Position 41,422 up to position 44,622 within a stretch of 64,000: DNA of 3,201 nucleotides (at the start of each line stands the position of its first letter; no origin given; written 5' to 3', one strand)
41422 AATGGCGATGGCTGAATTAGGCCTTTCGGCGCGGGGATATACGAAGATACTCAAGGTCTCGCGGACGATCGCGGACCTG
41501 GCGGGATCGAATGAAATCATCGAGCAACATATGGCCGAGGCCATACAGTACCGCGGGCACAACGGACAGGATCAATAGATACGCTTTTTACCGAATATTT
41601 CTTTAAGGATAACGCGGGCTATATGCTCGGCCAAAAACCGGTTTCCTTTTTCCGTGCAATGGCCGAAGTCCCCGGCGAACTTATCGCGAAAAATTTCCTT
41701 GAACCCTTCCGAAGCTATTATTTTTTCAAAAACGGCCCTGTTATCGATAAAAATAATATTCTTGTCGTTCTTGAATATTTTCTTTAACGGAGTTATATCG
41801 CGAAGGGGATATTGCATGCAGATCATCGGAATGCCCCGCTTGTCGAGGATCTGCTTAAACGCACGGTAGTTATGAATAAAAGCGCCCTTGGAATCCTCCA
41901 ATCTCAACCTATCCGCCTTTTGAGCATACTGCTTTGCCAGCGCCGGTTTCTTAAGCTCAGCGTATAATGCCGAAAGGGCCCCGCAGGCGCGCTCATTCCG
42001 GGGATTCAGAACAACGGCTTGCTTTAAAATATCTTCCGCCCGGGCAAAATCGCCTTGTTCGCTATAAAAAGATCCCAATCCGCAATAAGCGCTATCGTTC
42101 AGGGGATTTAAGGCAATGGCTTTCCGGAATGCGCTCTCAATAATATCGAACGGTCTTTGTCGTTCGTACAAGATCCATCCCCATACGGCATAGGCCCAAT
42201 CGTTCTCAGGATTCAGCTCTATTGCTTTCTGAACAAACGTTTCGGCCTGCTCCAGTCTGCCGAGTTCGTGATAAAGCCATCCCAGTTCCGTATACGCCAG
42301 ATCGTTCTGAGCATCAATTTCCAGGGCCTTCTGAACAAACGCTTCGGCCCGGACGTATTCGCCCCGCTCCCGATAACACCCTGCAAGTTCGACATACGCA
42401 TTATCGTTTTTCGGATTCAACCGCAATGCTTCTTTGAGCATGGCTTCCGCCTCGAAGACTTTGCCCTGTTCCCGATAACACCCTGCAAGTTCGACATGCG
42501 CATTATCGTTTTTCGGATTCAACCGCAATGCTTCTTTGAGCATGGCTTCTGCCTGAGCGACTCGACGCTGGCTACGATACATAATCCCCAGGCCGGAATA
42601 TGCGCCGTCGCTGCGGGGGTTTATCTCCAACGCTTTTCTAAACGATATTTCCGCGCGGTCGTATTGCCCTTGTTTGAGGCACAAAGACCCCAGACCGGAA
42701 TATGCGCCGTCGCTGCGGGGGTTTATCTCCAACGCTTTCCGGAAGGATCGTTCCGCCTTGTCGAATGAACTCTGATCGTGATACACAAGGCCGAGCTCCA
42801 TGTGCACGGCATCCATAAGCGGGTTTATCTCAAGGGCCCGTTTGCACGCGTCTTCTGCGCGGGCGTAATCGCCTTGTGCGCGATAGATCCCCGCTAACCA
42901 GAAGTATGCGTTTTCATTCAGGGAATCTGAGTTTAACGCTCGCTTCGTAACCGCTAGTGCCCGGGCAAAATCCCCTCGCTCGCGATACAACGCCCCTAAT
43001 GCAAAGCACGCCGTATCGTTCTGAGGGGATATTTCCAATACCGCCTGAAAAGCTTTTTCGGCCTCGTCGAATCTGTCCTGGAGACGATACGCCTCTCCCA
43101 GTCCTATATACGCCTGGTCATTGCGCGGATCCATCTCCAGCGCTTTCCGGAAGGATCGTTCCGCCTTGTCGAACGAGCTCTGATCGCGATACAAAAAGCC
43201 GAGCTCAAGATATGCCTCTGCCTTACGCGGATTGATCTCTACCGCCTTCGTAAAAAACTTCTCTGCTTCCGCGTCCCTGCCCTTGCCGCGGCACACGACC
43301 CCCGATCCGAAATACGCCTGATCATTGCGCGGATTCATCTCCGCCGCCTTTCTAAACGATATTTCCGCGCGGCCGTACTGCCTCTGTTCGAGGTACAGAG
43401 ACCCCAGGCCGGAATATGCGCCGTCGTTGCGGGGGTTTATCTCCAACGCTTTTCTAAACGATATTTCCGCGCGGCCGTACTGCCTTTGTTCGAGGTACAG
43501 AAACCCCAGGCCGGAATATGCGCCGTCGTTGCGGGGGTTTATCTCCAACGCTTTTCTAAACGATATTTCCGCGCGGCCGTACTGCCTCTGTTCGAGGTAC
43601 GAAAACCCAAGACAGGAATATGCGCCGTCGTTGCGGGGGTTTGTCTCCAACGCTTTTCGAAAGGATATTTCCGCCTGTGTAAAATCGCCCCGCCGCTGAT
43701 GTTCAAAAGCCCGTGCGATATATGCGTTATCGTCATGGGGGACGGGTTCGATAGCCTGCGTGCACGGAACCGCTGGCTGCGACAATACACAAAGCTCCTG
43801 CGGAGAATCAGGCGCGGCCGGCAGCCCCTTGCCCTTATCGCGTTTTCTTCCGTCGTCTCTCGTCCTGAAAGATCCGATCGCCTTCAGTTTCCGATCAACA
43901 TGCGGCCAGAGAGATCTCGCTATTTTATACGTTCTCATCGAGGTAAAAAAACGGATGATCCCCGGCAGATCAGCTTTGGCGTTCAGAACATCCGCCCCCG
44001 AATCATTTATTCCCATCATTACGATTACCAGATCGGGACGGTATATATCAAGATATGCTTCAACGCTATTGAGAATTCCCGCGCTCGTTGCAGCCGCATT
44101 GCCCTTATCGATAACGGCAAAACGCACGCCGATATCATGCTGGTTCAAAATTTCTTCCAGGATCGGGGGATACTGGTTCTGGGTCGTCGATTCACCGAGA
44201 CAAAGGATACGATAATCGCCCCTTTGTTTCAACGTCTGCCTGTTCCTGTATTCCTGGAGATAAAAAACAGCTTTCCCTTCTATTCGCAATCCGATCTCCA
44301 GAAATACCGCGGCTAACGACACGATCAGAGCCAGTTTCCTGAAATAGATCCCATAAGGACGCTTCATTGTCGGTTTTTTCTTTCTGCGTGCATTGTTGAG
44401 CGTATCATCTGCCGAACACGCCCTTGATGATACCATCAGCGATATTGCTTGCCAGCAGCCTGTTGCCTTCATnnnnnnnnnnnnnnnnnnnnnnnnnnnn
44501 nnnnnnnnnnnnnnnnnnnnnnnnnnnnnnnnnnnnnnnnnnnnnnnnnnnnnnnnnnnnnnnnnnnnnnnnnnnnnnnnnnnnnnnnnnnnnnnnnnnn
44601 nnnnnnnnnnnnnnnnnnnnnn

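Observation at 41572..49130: MBOAT O-acyltransferase flanked by three paralogs whose SGNH domain is split by a TPR array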

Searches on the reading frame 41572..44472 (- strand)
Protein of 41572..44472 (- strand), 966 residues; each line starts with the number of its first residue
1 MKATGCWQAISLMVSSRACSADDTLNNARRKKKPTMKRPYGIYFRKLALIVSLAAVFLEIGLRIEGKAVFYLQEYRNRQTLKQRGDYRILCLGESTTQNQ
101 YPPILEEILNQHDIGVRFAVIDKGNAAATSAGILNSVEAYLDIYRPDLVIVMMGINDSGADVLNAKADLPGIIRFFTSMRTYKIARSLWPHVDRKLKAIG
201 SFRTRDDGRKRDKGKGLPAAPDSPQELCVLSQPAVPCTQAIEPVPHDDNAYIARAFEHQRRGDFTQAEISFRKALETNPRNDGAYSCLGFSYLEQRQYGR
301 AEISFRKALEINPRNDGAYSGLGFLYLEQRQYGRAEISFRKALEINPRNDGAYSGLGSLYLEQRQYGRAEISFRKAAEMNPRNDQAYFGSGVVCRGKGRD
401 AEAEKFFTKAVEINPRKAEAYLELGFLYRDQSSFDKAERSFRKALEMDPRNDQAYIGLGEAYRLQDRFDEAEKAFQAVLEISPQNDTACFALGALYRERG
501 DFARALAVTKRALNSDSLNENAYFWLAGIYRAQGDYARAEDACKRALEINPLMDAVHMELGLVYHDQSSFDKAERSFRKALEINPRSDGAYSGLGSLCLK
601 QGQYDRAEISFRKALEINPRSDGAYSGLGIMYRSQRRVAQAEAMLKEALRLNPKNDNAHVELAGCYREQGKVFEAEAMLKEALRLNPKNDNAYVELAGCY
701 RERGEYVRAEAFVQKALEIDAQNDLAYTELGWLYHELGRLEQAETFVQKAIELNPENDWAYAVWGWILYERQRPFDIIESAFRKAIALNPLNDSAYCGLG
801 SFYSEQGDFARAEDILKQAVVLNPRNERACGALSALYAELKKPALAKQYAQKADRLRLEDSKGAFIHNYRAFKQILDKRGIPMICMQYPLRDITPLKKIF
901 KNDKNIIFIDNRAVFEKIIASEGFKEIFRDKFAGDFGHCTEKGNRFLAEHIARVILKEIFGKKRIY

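Call 3: search_protein_families(library=pfam, proteins=[window:41572-44472:-], max_evalue=0.01)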
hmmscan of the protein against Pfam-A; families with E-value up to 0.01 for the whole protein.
window:41572-44472:- (966 aa): 41 families (the best 25 are shown)
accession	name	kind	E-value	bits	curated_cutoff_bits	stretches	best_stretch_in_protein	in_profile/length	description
PF00515.34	TPR_1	-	5.6e-106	342.9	27.8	14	590-620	3-33/34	Tetratricopeptide repeat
PF07719.23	TPR_2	-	3.3e-101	323.6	27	15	522-551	3-32/34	Tetratricopeptide repeat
PF13431.12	TPR_17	-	1e-96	309.7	24.4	10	781-813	1-33/34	Tetratricopeptide repeat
PF13181.12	TPR_8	-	2.7e-89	286.3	25.7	10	726-757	3-34/34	Tetratricopeptide repeat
PF14559.12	TPR_19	-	2.3e-69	230.1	25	11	430-491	3-63/68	Tetratricopeptide repeat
PF13432.12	TPR_16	-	1.2e-68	227.5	32.7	9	424-485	3-64/65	Tetratricopeptide repeat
PF13414.12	TPR_11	-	2e-68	226.2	26.8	12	561-602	1-42/42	TPR repeat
PF13424.12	TPR_12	-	8.9e-61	202.5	30.1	11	418-483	3-76/77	Tetratricopeptide repeat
PF13428.12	TPR_14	-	6.8e-56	181.3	23.5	3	521-561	2-42/44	Tetratricopeptide repeat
PF13176.12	TPR_7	-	2.1e-52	171.2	27.9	2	590-618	1-29/36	Tetratricopeptide repeat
PF13374.12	TPR_10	-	2.9e-44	148.3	27.5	1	624-651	4-31/42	Tetratricopeptide repeat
PF23914.1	TPR_CcmH_CycH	-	2.5e-42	144.9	42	6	577-693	39-158/158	Cytochrome c-type biogenesis protein H TPR domain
PF12895.13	ANAPC3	-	4e-29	101.2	27.2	4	601-681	2-81/82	Anaphase-promoting complex, cyclosome, subunit 3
PF20431.4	E_motif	-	1.6e-22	80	27.3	0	334-365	6-37/63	E motif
PF25063.1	ARM_TT21_C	-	8.9e-20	71.9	35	1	517-586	92-161/209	Tetratricopeptide repeat protein 21 C-terminal ARM domain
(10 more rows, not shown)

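Call 4: search_protein_families(library=ncbifam, proteins=[window:41572-44472:-], max_evalue=0.01)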
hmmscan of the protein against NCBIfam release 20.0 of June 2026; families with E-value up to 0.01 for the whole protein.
window:41572-44472:- (966 aa): 43 families (the best 25 are shown)
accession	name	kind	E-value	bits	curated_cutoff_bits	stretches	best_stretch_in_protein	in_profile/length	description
TIGR02521.1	type_IV_pilW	equivalog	2.6e-89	298.8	154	7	522-684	33-197/234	type IV pilus biogenesis/stability protein PilW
TIGR02917.1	PEP_TPR_lipo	equivalog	3.2e-76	257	312.2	2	592-856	469-732/899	XrtA/PEP-CTERM system TPR-repeat protein PrsT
NF040959.1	MamA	equivalog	3e-72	242.4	200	7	447-584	66-203/204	magnetosome protein MamA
NF033758.1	gliding_GltE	equivalog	7.3e-45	153.7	225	3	404-656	72-324/411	adventurous gliding motility TPR repeat lipoprotein GltE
TIGR02552.1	LcrH_SycD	equivalog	3e-43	146.8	104.8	9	398-486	32-120/136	SycD/LcrH family type III secretion system chaperone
TIGR00990.1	3a0801s09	subfamily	1.3e-42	146.3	757.25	4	381-615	328-569/615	mitochondrial import receptor subunit TOM70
NF008391.2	PRK11189.1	equivalog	5.8e-38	131.1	250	6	392-457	73-138/297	lipoprotein NlpI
NF033762.1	social_mot_Tgl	equivalog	9.4e-38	130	225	4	424-611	37-227/252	social motility TPR repeat lipoprotein Tgl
NF033920.0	C39_PA2778_fam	equivalog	2.1e-37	128.9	150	8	432-514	170-252/255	PA2778 family cysteine peptidase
TIGR00540.1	TPR_hemY_coli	hypoth_equivalog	8.1e-36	123.6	142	7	399-477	307-384/385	heme biosynthesis-associated TPR protein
TIGR03939.1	PGA_TPR_OMP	equivalog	4e-34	117.9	366.65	7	669-759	408-498/800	poly-beta-1,6 N-acetyl-D-glucosamine export porin PgaA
NF047371.1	FlcA_CTERM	equivalog_domain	7e-33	114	300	6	413-527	117-232/646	periplasmic flagellar collar protein FlcA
NF008520.0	PRK11447.1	equivalog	6.8e-32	110.3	858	6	435-580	368-521/1157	cellulose synthase complex outer membrane protein BcsC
NF008757.0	PRK11788.1-5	equivalog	7.2e-28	97.8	363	3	402-585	53-245/388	lipopolysaccharide assembly protein LapB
NF052415.1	T3SS_chap_SctY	equivalog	2.6e-26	92.2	70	3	465-548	19-105/106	type III secretion apparatus assembly chaperone SctY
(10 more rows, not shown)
